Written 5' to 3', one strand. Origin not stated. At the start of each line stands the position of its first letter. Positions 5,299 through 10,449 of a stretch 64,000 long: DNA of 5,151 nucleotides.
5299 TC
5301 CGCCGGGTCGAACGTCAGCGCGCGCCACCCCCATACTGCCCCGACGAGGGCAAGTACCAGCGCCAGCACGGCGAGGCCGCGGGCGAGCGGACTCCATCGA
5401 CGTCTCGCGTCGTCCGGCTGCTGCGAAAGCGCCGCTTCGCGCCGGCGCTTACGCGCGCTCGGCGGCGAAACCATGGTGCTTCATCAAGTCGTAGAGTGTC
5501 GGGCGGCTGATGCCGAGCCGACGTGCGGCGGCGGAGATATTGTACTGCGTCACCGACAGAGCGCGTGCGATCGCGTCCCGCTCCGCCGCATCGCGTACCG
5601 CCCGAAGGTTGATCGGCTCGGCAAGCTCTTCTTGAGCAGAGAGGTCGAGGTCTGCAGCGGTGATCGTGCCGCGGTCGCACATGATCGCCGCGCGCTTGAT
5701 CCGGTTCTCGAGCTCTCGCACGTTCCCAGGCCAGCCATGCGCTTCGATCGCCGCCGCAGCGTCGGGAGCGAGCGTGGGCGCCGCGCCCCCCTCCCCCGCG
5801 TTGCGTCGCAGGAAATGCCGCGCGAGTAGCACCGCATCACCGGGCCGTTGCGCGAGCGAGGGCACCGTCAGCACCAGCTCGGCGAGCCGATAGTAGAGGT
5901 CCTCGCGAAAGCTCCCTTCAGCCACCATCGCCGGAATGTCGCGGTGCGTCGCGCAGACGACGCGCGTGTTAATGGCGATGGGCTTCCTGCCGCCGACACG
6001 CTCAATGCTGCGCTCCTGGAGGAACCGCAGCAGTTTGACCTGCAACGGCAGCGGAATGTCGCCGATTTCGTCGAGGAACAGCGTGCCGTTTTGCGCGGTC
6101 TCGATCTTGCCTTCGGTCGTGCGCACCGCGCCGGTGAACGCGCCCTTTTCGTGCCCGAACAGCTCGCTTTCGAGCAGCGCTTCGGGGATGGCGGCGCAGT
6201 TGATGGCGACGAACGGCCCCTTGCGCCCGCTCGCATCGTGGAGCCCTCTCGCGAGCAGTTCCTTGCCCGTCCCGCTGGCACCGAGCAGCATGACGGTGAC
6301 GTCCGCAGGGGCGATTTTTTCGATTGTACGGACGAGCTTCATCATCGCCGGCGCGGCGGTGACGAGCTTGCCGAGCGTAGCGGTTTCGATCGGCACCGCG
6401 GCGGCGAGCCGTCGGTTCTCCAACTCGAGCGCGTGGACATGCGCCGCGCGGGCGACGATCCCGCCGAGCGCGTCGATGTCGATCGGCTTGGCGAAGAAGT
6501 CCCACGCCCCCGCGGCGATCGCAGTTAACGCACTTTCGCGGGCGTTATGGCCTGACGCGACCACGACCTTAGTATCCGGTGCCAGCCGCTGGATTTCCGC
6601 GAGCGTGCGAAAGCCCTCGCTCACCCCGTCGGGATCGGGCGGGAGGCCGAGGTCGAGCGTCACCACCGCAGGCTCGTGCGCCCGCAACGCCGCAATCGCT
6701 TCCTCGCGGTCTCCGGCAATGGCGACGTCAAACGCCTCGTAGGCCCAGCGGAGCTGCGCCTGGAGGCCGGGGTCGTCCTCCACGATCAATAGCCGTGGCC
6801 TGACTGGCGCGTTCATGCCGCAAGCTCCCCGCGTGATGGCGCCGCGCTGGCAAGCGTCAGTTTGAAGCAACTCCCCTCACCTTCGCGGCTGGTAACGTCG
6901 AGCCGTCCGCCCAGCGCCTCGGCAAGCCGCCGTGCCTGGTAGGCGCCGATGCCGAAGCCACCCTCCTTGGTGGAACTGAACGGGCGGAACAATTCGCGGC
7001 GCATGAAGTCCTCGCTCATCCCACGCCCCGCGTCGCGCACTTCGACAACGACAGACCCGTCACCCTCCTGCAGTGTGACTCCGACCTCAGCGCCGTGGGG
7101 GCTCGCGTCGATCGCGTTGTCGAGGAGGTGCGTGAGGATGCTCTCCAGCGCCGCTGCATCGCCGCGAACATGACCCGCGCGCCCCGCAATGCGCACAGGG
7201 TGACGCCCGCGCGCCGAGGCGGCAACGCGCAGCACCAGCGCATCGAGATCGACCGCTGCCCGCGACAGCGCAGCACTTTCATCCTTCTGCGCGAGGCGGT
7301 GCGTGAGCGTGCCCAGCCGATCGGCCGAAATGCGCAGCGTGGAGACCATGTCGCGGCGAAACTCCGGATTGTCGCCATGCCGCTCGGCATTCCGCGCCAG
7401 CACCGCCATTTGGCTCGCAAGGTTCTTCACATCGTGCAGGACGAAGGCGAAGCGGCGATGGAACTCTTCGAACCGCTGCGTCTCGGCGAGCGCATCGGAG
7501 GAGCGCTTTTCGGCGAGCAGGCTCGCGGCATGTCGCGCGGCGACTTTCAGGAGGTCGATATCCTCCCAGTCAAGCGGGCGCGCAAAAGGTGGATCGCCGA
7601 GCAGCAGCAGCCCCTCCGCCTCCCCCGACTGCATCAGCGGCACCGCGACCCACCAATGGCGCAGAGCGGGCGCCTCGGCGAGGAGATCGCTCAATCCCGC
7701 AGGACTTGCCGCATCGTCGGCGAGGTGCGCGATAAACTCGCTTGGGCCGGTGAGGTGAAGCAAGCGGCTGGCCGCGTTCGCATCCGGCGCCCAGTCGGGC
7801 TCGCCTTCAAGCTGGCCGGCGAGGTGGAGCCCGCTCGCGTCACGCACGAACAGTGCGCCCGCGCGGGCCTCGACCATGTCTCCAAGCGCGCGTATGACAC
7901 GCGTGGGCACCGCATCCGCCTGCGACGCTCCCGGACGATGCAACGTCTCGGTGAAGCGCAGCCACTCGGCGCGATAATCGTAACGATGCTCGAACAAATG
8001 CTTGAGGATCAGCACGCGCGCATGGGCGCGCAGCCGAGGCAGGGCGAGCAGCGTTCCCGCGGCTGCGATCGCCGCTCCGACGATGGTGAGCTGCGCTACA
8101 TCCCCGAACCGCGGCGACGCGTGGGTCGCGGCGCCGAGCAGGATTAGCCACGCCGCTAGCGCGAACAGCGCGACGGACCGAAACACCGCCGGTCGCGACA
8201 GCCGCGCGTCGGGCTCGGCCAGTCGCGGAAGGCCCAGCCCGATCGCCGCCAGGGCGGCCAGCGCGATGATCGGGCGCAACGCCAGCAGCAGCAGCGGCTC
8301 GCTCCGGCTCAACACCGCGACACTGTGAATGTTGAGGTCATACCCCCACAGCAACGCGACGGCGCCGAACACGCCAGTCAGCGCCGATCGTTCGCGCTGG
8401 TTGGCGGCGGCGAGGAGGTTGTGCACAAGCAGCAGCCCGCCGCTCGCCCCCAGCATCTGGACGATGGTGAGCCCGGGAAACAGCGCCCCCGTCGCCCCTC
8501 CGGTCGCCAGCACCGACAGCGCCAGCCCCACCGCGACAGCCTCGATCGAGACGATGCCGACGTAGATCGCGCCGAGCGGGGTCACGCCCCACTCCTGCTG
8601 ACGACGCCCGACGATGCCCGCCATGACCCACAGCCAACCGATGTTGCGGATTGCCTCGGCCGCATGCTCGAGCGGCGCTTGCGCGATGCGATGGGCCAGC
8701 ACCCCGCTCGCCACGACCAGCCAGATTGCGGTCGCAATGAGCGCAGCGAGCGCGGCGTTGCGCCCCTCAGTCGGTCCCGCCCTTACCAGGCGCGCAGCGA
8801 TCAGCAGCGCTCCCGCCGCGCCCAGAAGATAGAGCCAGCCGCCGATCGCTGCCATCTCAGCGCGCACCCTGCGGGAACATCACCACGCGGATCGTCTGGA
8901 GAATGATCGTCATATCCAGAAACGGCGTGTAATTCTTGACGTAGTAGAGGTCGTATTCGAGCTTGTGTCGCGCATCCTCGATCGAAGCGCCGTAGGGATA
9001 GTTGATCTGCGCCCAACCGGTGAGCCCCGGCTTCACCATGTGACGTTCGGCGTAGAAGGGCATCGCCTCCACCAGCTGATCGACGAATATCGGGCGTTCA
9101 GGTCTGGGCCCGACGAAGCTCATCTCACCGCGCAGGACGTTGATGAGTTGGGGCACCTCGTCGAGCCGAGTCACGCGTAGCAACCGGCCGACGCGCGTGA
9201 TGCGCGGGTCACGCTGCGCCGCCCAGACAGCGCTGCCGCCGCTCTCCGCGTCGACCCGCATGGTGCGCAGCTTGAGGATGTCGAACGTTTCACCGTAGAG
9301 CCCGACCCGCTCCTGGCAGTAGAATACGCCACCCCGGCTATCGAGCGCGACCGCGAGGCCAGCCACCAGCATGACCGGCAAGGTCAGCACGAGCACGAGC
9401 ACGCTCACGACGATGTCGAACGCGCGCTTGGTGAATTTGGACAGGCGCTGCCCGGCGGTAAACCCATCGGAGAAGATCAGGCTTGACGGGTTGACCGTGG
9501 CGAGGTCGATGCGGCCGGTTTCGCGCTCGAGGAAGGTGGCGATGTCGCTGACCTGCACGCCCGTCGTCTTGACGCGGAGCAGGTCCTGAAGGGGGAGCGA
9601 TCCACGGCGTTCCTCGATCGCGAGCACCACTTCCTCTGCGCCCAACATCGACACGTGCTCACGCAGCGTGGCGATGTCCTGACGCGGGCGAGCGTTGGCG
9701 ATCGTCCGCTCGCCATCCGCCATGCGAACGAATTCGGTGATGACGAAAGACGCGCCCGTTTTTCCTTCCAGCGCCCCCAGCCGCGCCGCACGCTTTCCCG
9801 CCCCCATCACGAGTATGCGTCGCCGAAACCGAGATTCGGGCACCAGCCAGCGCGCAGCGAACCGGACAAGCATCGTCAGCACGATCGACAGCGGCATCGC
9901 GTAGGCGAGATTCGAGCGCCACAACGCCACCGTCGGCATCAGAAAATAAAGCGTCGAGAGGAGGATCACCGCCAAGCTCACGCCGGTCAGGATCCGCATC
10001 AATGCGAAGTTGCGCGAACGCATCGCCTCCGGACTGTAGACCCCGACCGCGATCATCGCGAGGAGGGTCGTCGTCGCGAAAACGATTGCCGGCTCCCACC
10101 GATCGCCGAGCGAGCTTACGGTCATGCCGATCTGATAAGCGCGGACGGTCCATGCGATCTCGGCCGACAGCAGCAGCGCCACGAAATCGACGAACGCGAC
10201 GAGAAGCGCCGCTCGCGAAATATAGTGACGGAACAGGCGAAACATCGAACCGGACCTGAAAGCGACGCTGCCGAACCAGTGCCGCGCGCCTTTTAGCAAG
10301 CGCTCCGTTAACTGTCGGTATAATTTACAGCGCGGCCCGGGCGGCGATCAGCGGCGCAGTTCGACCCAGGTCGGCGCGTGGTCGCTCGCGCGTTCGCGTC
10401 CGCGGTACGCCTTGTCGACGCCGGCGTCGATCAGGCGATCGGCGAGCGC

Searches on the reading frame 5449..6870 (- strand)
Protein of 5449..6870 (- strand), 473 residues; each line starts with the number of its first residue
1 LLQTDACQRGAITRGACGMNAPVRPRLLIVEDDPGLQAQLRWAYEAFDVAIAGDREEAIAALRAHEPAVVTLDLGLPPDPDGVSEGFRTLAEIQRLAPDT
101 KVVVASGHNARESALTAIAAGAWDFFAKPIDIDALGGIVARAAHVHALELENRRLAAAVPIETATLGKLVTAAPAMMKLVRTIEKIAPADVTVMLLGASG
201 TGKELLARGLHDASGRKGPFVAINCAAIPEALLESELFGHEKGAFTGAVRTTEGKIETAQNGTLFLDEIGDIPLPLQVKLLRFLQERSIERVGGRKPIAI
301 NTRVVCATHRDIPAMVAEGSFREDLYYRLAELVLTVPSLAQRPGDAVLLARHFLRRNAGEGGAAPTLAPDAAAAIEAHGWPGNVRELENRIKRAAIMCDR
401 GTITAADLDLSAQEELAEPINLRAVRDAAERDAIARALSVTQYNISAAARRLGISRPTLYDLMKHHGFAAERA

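Call 10: search_protein_families(library=ncbifam, proteins=[window:5449-6870:-], max_evalue=0.00001)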
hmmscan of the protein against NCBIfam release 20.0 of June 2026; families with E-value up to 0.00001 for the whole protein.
window:5449-6870:- (473 aa): 42 families (the best 25 are shown)
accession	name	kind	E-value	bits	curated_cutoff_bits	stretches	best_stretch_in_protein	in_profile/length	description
TIGR02915.1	PEP_resp_reg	equivalog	2.7e-189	629.6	502.6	1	27-468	1-444/445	PEP-CTERM-box response regulator transcription factor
NF008469.0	PRK11361.1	equivalog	1.8e-109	366.5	714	1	26-463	6-451/461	acetoacetate metabolism transcriptional regulator AtoC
TIGR01818.1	ntrC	equivalog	4.6e-108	362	558.6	1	28-410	2-379/463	nitrogen regulation protein NR(I)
NF011695.0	PRK15115.1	equivalog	1.8e-96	323.6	763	1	26-470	8-440/445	two-component system response regulator GlrR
TIGR01817.1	nifA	equivalog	1.5e-95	321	528.85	1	167-437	196-467/534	nif-specific transcriptional activator NifA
NF041552.1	TF_PrdR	equivalog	1.4e-94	317.5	795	1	165-465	265-575/577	sigma-54 dependent transcriptional regulator PrdR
NF007689.0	PRK10365.1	equivalog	3.5e-93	312.8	760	1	36-460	21-436/441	sigma-54-dependent response regulator transcription factor ZraR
NF003451.0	PRK05022.1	equivalog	9.2e-89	298.5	476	1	140-467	160-509/512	nitric oxide reductase transcriptional regulator NorR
NF051870.1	NAssimRespRegNtrX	equivalog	8.2e-88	295.3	600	1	45-467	24-451/452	nitrogen assimilation response regulator NtrX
NF038308.1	RNA_repair_RtcR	equivalog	1.4e-86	291.4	650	1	168-416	181-440/530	RNA repair transcriptional activator RtcR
NF050807.1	TransRegFlbDCaul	equivalog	6.7e-86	288.9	750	1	103-437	73-392/454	sigma-54-dependent transcriptional regulator FlbD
NF041946.1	LuxO_transreg_Vib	equivalog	4.7e-85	286.1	800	1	47-406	21-374/463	quorum-sensing sigma-54 dependent transcriptional regulator LuxO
TIGR02329.1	propionate_PrpR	equivalog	6.2e-84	282.5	499.2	1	164-464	209-525/526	propionate catabolism operon regulatory protein PrpR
NF008176.1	PRK10923.1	equivalog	1.4e-83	281.1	620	1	27-409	6-382/469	nitrogen regulation protein NR(I)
NF011953.0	PRK15424.1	equivalog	3.1e-80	270.3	703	1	162-466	214-534/538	propionate catabolism operon regulatory protein PrpR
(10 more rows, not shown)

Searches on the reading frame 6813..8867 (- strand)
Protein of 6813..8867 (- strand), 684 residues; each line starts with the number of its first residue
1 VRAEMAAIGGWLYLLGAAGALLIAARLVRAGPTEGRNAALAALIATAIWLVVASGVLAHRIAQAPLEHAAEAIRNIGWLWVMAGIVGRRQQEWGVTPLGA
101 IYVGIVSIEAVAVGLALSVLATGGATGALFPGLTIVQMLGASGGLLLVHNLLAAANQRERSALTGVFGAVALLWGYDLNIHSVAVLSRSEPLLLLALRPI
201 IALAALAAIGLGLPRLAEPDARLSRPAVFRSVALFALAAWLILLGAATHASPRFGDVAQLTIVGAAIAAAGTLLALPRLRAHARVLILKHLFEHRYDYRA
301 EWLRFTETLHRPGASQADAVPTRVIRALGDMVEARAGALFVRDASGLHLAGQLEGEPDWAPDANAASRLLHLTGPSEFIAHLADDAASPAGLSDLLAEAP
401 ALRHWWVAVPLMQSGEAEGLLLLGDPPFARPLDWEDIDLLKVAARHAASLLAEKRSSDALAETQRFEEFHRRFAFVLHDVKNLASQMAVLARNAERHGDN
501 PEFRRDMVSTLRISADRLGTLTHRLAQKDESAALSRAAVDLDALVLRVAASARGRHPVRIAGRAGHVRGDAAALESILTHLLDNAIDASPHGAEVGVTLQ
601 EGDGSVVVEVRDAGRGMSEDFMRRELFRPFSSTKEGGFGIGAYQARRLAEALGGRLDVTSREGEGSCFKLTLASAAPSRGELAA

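Call 10: search_protein_families(library=ncbifam, proteins=[window:6813-8867:-], max_evalue=0.00001)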
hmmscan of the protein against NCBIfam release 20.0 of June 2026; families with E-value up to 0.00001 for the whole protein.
window:6813-8867:- (684 aa): 45 families (the best 25 are shown)
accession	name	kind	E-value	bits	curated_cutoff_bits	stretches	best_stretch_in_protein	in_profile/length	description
TIGR02916.1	PEP_his_kin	equivalog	2e-120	403.4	300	1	13-672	3-678/679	XrtA/PEP-CTERM system histidine kinase PrsK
NF007688.0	PRK10364.1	equivalog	7.7e-18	64.5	479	1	474-676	245-453/460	two-component system sensor histidine kinase ZraS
NF008468.0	PRK11360.1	equivalog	2.1e-17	62.7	646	1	454-674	381-608/616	two-component system sensor histidine kinase AtoS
NF010411.0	PRK13837.1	equivalog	1.7e-15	56.1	647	1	272-677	254-678/828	two-component system VirA-like sensor kinase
NF046044.1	PnpS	equivalog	2.5e-14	53.1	400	1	566-672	278-389/390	two-component system histidine kinase PnpS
NF008543.0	PRK11466.1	equivalog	5.4e-14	51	982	1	567-673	555-661/914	TMAO reductase system sensor histidine kinase/response regulator TorS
TIGR02966.1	phoR_proteo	equivalog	1e-13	51.1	334.2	1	500-671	146-332/333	phosphate regulon sensor histidine kinase PhoR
NF040691.1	MtrAB_MtrB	equivalog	1.1e-13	51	450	1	531-676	338-494/507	MtrAB system histidine kinase MtrB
TIGR02956.1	TMAO_torS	equivalog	1.2e-13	50.1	676.5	1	567-673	573-681/967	TMAO reductase system sensor histidine kinase/response regulator TorS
NF011874.0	PRK15347.1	equivalog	2.8e-13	48.8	852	1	570-672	510-612/921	two component system sensor kinase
NF041880.1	EPS_EpsF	equivalog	1.4e-12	46.9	900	1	484-672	292-491/492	response regulator EpsF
NF041832.1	near_NosP_CTERM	subfamily_domain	3.2e-12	46.2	400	1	558-676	105-227/370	NahK/ErcS family hybrid sensor histidine kinase/response regulator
NF041777.1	sens_FixL_Rhizob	equivalog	3.2e-12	45.8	850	1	565-675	370-482/485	sensor protein FixL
NF006800.0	PRK09303.1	equivalog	3.8e-12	45.9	342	1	564-672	263-375/383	histidine kinase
NF052573.1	HisKinEspAMyxo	equivalog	8.5e-12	43.9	1400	1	564-675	494-612/755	serine histidine kinase EspA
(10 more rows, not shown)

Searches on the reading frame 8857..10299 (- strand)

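Call 10: search_protein_families(library=ncbifam, proteins=[window:8857-10299:-], max_evalue=0.00001)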
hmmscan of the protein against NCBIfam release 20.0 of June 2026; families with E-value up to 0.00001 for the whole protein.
window:8857-10299:- (480 aa): 10 families
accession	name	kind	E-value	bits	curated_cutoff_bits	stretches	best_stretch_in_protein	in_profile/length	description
TIGR03013.1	EpsB_2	subfamily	8e-144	480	393.35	1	38-480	3-443/443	TIGR03013 family XrtA/PEP-CTERM system glycosyltransferase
TIGR03025.1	EPS_sugtrans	subfamily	2e-118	396.5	295.55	1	37-480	2-445/445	exopolysaccharide biosynthesis polyprenyl glycosylphosphotransferase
TIGR03023.1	WcaJ_sugtrans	equivalog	6.1e-91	306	410.75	1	37-477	2-450/453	undecaprenyl-phosphate glucose phosphotransferase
TIGR03022.1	WbaP_sugtrans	subfamily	2.3e-60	205.2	403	1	36-480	3-456/456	undecaprenyl-phosphate galactose phosphotransferase WbaP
NF050817.1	PolSacchBiosHfsE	equivalog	3.6e-50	171.1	750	1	63-472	43-458/467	polysaccharide biosynthesis protein HfsE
NF007518.0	PRK10124.1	equivalog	2.2e-48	165.1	684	1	142-470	127-454/464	undecaprenyl-phosphate glucose phosphotransferase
NF052601.1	undeca_RfbP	equivalog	2.9e-46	157.7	330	1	283-477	37-239/244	undecaprenyl-phosphate galactose phosphotransferase family protein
NF041877.1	EPS_EpsZ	equivalog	1.5e-39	135.9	800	1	66-479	40-458/459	exopolysaccharide biosynthesis polyisoprenyl-phosphate hexose-1-phosphate transferase EpsZ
NF011751.0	PRK15204.1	equivalog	1.2e-33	116.4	907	1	281-479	270-475/476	undecaprenyl-phosphate galactose phosphotransferase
NF045514.1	glycotran_HepC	equivalog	1.9e-23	82.9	140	1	283-400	109-211/220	heterocyst development glycosyltransferase HepC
